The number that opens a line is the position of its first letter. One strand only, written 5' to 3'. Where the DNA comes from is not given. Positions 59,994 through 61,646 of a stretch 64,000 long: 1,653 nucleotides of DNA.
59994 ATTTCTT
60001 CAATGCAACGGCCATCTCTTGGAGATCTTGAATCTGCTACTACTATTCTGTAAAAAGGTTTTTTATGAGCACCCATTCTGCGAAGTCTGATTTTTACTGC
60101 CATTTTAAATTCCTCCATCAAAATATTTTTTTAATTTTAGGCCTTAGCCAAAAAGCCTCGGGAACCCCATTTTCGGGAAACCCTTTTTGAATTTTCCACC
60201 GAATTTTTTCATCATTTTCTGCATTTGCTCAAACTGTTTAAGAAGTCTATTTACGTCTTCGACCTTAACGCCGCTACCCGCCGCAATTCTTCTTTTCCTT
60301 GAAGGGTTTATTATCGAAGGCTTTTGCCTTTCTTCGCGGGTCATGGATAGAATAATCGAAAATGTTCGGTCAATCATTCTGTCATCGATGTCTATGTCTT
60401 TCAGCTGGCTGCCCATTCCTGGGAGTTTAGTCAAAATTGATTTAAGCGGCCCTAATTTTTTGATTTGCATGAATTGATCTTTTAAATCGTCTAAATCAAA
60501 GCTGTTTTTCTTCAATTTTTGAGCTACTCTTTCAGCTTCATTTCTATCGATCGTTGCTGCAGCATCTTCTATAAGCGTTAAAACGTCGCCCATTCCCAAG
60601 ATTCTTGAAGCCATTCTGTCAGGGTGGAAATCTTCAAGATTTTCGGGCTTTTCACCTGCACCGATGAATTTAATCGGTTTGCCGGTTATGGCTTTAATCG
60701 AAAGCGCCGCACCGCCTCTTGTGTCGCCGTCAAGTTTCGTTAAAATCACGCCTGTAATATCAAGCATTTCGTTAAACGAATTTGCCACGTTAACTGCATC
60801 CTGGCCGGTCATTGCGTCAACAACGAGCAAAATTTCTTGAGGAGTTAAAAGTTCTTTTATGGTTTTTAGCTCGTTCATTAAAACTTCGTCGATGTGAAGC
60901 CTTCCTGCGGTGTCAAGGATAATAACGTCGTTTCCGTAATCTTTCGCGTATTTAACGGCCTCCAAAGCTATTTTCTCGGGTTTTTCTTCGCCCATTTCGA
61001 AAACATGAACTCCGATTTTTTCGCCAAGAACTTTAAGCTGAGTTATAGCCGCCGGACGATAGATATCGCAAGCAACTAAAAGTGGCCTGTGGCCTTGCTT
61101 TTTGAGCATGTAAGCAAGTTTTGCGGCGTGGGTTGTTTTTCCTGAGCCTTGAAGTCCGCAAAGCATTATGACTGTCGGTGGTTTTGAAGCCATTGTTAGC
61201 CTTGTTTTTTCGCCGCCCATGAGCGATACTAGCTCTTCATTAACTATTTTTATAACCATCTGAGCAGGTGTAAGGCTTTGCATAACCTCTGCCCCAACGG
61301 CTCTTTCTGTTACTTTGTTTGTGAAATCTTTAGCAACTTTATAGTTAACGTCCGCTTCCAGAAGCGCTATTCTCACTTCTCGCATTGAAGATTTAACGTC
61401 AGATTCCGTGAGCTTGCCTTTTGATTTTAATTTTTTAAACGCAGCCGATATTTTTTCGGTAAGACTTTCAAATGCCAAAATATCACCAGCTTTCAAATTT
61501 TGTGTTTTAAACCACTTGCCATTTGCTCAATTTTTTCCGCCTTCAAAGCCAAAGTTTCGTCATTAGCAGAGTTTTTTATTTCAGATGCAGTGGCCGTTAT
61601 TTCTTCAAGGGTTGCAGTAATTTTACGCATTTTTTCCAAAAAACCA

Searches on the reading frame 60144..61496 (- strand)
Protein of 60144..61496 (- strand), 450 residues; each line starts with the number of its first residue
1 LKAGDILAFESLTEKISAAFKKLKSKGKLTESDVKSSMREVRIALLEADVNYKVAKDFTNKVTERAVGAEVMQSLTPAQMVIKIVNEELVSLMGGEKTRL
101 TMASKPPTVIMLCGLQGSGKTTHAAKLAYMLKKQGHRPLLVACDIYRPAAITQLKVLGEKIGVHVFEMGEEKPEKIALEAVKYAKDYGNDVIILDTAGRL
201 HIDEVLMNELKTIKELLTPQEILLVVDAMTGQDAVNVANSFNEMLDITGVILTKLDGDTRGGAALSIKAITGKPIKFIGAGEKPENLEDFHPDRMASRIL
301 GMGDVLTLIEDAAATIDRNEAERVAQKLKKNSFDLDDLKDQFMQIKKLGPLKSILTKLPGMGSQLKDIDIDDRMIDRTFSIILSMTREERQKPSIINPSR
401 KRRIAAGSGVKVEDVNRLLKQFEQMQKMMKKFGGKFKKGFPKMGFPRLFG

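Call 16: search_protein_families(library=pfam, proteins=[window:60144-61496:-], max_evalue=0.00001)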
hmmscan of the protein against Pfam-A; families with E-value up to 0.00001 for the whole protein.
window:60144-61496:- (450 aa): 5 families
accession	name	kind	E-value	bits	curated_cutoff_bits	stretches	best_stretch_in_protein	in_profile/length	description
PF00448.28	SRP54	-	1.6e-77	260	22.7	1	107-301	1-196/196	SRP54-type protein, GTPase domain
PF02978.25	SRP_SPB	-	4e-34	117.3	27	1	332-429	1-91/91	Signal peptide binding domain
PF02881.24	SRP54_N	-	4.8e-22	78.4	22.4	1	12-89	1-75/75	SRP54-type protein, helical bundle domain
PF01656.29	CbiA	-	2.6e-07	31.1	25.4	1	117-260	9-88/125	CobQ/CobB/MinD/ParA nucleotide binding domain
PF13401.12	AAA_22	-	5.8e-06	27.1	27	0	107-216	5-110/130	AAA domain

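Call 28: list_cluster_members(proteins=[P0003, window:60144-61496:-, window:44010-46643:-, window:33722-34876:+, window:1479-2744:+, P0002, P0005])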
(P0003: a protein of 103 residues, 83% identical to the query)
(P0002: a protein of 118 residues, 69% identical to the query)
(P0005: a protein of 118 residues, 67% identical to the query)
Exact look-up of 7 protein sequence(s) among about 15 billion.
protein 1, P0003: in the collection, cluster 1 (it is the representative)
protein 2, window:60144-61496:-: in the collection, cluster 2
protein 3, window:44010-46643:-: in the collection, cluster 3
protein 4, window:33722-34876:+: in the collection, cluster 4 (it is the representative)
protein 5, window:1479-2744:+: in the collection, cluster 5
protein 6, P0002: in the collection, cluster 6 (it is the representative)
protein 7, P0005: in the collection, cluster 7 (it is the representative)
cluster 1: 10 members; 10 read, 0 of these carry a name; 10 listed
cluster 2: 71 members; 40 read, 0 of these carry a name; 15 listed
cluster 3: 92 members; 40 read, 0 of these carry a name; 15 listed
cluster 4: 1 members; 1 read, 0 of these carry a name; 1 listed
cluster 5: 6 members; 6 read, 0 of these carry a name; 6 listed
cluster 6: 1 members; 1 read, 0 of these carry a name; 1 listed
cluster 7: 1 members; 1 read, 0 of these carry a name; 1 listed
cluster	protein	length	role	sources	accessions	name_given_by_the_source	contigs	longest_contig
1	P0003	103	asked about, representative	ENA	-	-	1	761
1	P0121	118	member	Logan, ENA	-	-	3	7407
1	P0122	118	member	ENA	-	-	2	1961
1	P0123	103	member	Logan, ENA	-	-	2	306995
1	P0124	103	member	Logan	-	-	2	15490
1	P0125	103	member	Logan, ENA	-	-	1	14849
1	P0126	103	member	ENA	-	-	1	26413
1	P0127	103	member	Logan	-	-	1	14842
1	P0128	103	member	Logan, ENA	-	-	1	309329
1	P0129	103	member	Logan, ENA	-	-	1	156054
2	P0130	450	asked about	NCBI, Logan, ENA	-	-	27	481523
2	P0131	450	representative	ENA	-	-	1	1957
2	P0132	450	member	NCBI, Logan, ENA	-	-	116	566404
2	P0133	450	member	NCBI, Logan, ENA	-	-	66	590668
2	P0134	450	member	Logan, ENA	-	-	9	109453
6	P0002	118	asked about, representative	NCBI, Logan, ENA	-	-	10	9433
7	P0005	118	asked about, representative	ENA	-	-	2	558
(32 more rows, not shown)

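Call 30: find_encoding_contigs(protein=P0121, flank=8000, max_places=5)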
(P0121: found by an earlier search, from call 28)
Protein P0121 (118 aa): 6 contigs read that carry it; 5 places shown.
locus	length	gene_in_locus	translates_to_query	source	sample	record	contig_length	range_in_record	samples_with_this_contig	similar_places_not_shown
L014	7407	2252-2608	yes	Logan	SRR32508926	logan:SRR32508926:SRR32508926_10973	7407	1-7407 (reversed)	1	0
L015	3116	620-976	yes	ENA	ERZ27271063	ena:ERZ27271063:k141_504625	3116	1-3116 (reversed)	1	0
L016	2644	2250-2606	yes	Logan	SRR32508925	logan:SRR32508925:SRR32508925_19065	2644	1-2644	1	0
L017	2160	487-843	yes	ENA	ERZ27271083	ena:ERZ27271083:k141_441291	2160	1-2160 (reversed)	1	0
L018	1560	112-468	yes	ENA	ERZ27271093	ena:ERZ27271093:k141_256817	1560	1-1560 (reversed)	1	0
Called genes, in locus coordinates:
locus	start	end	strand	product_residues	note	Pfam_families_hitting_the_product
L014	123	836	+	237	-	-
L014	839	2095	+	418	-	-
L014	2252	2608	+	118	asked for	PF02537:CRCB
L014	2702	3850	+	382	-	PF13306:LRR_5, PF13855:LRR_8 (faint), PF13306:LRR_5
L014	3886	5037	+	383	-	PF27094:DUF8346 (faint), PF13306:LRR_5 (weak), PF13855:LRR_8 (faint), PF13306:LRR_5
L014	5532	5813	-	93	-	PF20122:DUF6512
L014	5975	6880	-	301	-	-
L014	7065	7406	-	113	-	?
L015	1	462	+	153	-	?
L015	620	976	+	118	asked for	PF02537:CRCB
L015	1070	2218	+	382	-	PF13306:LRR_5, PF13855:LRR_8 (faint), PF13306:LRR_5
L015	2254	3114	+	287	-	?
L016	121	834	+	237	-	-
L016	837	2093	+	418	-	-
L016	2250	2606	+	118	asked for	PF02537:CRCB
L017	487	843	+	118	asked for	PF02537:CRCB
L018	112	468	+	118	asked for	PF02537:CRCB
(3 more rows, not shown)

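Call 31: find_encoding_contigs(protein=P0123, flank=8000, max_places=5)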
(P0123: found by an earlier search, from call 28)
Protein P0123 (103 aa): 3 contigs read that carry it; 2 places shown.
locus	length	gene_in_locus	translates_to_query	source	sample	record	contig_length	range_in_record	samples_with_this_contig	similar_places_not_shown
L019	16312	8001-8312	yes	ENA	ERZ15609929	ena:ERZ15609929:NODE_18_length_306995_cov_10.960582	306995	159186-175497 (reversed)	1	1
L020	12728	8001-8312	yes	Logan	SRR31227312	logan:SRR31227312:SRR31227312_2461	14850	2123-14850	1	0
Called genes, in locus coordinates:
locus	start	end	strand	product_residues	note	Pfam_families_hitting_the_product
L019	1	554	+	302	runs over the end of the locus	PF00890:FAD_binding_2 (weak), PF01266:DAO, PF03486:HI0933_like (weak), PF07992:Pyr_redox_2, PF12831:FAD_oxidored, PF13450:NAD_binding_8 (weak), PF13738:Pyr_redox_3, PF00070:Pyr_redox, +5 more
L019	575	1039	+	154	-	-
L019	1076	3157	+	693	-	PF12437:GSIII_N, PF00120:Gln-synt_C, PF18318:Gln-synt_C-ter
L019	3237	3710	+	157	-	PF03449:GreA_GreB_N, PF01272:GreA_GreB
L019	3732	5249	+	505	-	PF01336:tRNA_anti-codon, PF00152:tRNA-synt_2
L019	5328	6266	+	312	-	PF01210:NAD_Gly3P_dh_N (faint), PF02737:3HCDH_N, PF00725:3HCDH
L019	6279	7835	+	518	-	PF12796:Ank_2, PF13637:Ank_4, PF12796:Ank_2, PF12796:Ank_2, PF13637:Ank_4, PF12796:Ank_2, PF13857:Ank_5, PF00023:Ank, +5 more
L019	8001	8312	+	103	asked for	PF02537:CRCB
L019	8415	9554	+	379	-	PF13306:LRR_5, PF13855:LRR_8 (faint), PF13306:LRR_5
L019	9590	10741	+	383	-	PF13306:LRR_5 (weak), PF27094:DUF8346 (faint), PF13855:LRR_8 (faint), PF13306:LRR_5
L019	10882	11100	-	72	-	-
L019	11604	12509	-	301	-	-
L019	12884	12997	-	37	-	-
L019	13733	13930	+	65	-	-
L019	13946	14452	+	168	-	PF14512:TM1586_NiRdase (faint), PF00881:Nitroreductase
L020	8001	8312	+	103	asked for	PF02537:CRCB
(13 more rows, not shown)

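Call 35: find_encoding_contigs(protein=P0129, flank=10000, max_places=3)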
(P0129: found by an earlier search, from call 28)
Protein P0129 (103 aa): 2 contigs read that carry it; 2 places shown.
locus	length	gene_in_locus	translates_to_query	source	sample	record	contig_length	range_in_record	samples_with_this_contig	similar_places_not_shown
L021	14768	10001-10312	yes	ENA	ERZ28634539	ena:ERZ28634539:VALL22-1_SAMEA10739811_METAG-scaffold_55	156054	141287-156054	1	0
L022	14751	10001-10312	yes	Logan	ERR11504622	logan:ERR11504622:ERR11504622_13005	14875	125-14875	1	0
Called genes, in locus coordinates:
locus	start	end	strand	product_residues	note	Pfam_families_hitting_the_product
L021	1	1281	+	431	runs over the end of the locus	PF00919:UPF0004, PF04055:Radical_SAM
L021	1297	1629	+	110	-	PF00085:Thioredoxin, PF13098:Thioredoxin_2, PF13905:Thioredoxin_8 (faint)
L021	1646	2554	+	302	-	PF00890:FAD_binding_2 (weak), PF01266:DAO, PF03486:HI0933_like (weak), PF07992:Pyr_redox_2, PF12831:FAD_oxidored, PF13450:NAD_binding_8 (weak), PF13738:Pyr_redox_3, PF00070:Pyr_redox, +5 more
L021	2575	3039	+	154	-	-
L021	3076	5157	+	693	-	PF12437:GSIII_N, PF00120:Gln-synt_C, PF18318:Gln-synt_C-ter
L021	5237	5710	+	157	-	PF03449:GreA_GreB_N, PF01272:GreA_GreB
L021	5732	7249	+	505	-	PF01336:tRNA_anti-codon, PF00152:tRNA-synt_2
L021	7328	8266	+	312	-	PF01210:NAD_Gly3P_dh_N (faint), PF02737:3HCDH_N, PF00725:3HCDH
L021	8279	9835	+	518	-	PF13637:Ank_4, PF12796:Ank_2, PF13637:Ank_4 (weak), PF12796:Ank_2, PF13637:Ank_4, PF12796:Ank_2, PF13857:Ank_5, PF00023:Ank, +4 more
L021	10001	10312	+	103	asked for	PF02537:CRCB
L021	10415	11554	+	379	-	PF13306:LRR_5, PF13855:LRR_8 (faint), PF13306:LRR_5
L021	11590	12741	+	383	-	PF13306:LRR_5 (weak), PF27094:DUF8346 (faint), PF13855:LRR_8 (faint), PF13306:LRR_5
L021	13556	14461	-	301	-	-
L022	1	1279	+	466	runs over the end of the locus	?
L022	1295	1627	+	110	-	PF00085:Thioredoxin, PF13098:Thioredoxin_2, PF13905:Thioredoxin_8 (faint)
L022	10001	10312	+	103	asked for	PF02537:CRCB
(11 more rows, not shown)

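Call 37: find_homologous_proteins(query=window:60144-61496:-, max_evalue=1e-50)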
Query window:60144-61496:- (450 aa): 8000 proteins with E <= 1e-50 among 8000 candidates; the best 120 are listed.
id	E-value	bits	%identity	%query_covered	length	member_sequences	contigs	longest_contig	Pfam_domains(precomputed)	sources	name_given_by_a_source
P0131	1.0e-281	952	98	100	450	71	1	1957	PF02881.25,PF02978.27,PF01656.30,PF13401.13,PF00448.29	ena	-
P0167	6.1e-253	857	85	100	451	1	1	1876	PF02881.25,PF02978.27,PF01656.30,PF13401.13,PF00448.29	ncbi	-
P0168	2.5e-239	812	83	99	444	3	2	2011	PF06414.19,PF02881.25,PF02978.27,PF01656.30,PF13401.13,PF00448.29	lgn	-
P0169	1.3e-237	807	82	98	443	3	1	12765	PF02881.25,PF02978.27,PF01656.30,PF13401.13,PF00448.29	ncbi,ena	-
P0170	8.9e-236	801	82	98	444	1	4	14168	PF02881.25,PF02492.26,PF02978.27,PF01656.30,PF13401.13,PF00448.29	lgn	-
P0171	1.4e-235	800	81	98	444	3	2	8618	PF02881.25,PF02978.27,PF01656.30,PF13401.13,PF00448.29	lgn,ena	-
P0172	2.3e-234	796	81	99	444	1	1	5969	PF02881.25,PF02978.27,PF01656.30,PF13401.13,PF00448.29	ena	-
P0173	3.1e-233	792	81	99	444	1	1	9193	PF02881.25,PF02978.27,PF01656.30,PF13401.13,PF00448.29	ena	-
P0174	4.1e-233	792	81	99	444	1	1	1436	PF02881.25,PF02978.27,PF01656.30,PF13401.13,PF00448.29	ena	-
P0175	5.8e-233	791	81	99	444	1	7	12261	PF02881.25,PF02978.27,PF01656.30,PF13401.13,PF00448.29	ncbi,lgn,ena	-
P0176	1.1e-231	787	81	99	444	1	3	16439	PF02881.25,PF02978.27,PF01656.30,PF00448.29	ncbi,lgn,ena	-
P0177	1.7e-231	786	81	99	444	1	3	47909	PF02881.25,PF02978.27,PF01656.30,PF13401.13,PF00448.29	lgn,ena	-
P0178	1.9e-231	786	81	98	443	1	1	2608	PF02881.25,PF02978.27,PF01656.30,PF13401.13,PF00448.29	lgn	-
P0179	1.0e-230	784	81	99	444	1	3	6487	PF02881.25,PF02978.27,PF01656.30,PF13401.13,PF00448.29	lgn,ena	-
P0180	6.2e-230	781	80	99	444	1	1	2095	PF02881.25,PF02978.27,PF01656.30,PF13401.13,PF00448.29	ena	-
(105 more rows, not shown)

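Call 49: search_solved_structures(query=P0121, max_evalue=0.001, show_alignments=2)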
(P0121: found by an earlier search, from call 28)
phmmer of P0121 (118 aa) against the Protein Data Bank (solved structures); distinct sequences matched with E-value up to 0.001: 17.
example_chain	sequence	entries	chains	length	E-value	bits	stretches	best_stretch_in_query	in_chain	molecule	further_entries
5a40_A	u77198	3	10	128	5.5e-10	42.9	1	2-111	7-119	PUTATIVE FLUORIDE ION TRANSPORTER CRCB | Fluoride ion transporter CrcB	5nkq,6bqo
6bx4_A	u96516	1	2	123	8e-09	39.2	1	7-112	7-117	Fluoride ion transporter CrcB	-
5a43_A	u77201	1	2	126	8.4e-09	39.1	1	6-112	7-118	PUTATIVE FLUORIDE ION TRANSPORTER CRCB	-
6bx5_A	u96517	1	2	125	1e-08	38.8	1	6-112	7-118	Putative fluoride ion transporter CrcB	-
7kkr_A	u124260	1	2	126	1.1e-08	38.8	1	6-112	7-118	Putative fluoride ion transporter CrcB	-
6x58_E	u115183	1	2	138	1.2e-08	38.6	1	6-112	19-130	gp41 MPER peptide,Putative fluoride ion transporter CrcB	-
6b2d_A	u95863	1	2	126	1.5e-08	38.3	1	6-111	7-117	Fluoride ion transporter CrcB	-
6b24_A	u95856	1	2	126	1.9e-08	38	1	6-112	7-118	Fluoride ion transporter CrcB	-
7kka_A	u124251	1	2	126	2.6e-08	37.5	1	6-112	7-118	Putative fluoride ion transporter CrcB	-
7kk8_A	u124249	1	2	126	2.8e-08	37.4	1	6-112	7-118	Putative fluoride ion transporter CrcB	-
6b2a_A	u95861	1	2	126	5e-08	36.6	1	6-112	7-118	Fluoride ion transporter CrcB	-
6b2b_A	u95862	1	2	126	5e-08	36.6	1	6-112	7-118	Fluoride ion transporter CrcB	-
5kbn_A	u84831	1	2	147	1e-07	35.6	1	6-112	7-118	Putative fluoride ion transporter CrcB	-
5kom_A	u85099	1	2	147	1e-07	35.6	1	6-112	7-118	Putative fluoride ion transporter CrcB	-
7kk9_A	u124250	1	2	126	1.2e-07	35.4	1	6-112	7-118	Putative fluoride ion transporter CrcB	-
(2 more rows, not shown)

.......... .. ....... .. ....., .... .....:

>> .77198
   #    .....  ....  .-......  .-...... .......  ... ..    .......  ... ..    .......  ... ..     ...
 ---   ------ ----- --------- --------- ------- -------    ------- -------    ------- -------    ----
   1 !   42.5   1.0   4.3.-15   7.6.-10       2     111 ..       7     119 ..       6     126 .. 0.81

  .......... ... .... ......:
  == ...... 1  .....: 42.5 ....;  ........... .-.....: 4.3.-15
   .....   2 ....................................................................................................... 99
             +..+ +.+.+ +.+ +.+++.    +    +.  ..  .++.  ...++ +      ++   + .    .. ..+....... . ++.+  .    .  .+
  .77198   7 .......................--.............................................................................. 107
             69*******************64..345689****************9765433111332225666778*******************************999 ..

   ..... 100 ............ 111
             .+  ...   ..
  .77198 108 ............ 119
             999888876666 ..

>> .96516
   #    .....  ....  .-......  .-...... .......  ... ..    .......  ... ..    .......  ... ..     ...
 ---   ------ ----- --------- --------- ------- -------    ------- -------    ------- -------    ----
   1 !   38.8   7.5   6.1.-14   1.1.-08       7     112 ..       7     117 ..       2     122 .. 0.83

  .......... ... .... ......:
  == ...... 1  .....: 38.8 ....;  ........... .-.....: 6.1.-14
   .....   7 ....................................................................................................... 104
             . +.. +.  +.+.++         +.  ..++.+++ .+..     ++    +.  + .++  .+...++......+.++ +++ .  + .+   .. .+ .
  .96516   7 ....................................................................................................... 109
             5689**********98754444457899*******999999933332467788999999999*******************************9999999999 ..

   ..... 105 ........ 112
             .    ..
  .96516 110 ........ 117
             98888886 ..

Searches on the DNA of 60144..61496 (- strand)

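Call 40: search_rna_families(sources=[L014, L015, L019, L021, L024, L026, L023], threshold=evalue, max_evalue=1, show_alignments=0)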
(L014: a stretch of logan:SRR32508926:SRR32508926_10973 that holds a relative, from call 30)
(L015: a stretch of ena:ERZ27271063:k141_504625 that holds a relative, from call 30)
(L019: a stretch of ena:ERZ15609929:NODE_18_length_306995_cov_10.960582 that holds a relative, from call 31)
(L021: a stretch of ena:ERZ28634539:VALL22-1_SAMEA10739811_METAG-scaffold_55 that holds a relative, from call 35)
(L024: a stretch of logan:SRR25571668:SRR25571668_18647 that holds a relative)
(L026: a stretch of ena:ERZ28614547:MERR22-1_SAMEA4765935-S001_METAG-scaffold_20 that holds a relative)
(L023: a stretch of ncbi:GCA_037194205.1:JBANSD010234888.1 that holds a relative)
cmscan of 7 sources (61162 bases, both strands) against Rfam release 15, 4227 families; matches with E-value up to 1: 11.
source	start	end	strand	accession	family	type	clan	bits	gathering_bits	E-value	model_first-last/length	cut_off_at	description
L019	13324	13397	-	RF00005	tRNA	Gene; tRNA;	CL00001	58.7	29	3.9e-10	1-71/71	no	tRNA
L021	14694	14767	-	RF00005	tRNA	Gene; tRNA;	CL00001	58.7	29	3.9e-10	1-71/71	no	tRNA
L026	3894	3963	+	RF01734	Fluoride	Cis-reg; riboswitch;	-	43.6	34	8.5e-09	1-64/64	no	Fluoride riboswitch aptamer (crcB RNA motif)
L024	3889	3958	+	RF01734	Fluoride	Cis-reg; riboswitch;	-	43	34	1.3e-08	1-64/64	no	Fluoride riboswitch aptamer (crcB RNA motif)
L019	7844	7915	+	RF01734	Fluoride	Cis-reg; riboswitch;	-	42.9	34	1.5e-08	1-64/64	no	Fluoride riboswitch aptamer (crcB RNA motif)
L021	9844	9915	+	RF01734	Fluoride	Cis-reg; riboswitch;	-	42.9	34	1.5e-08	1-64/64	no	Fluoride riboswitch aptamer (crcB RNA motif)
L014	2140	2211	+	RF01734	Fluoride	Cis-reg; riboswitch;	-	42.3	34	2.3e-08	1-64/64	no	Fluoride riboswitch aptamer (crcB RNA motif)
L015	507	578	+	RF01734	Fluoride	Cis-reg; riboswitch;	-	42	34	2.8e-08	1-64/64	no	Fluoride riboswitch aptamer (crcB RNA motif)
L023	304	373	+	RF01734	Fluoride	Cis-reg; riboswitch;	-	36.2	34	2.2e-06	1-64/64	no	Fluoride riboswitch aptamer (crcB RNA motif)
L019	13323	13397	+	RF04354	Plastid-ycf2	Cis-reg;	-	25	65.7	0.79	1-75/75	no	Plastid-ycf2 5UTR RNA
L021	14693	14767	+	RF04354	Plastid-ycf2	Cis-reg;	-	25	65.7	0.79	1-75/75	no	Plastid-ycf2 5UTR RNA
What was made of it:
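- Their aptamers score 42.0-42.3 bits (call 40).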
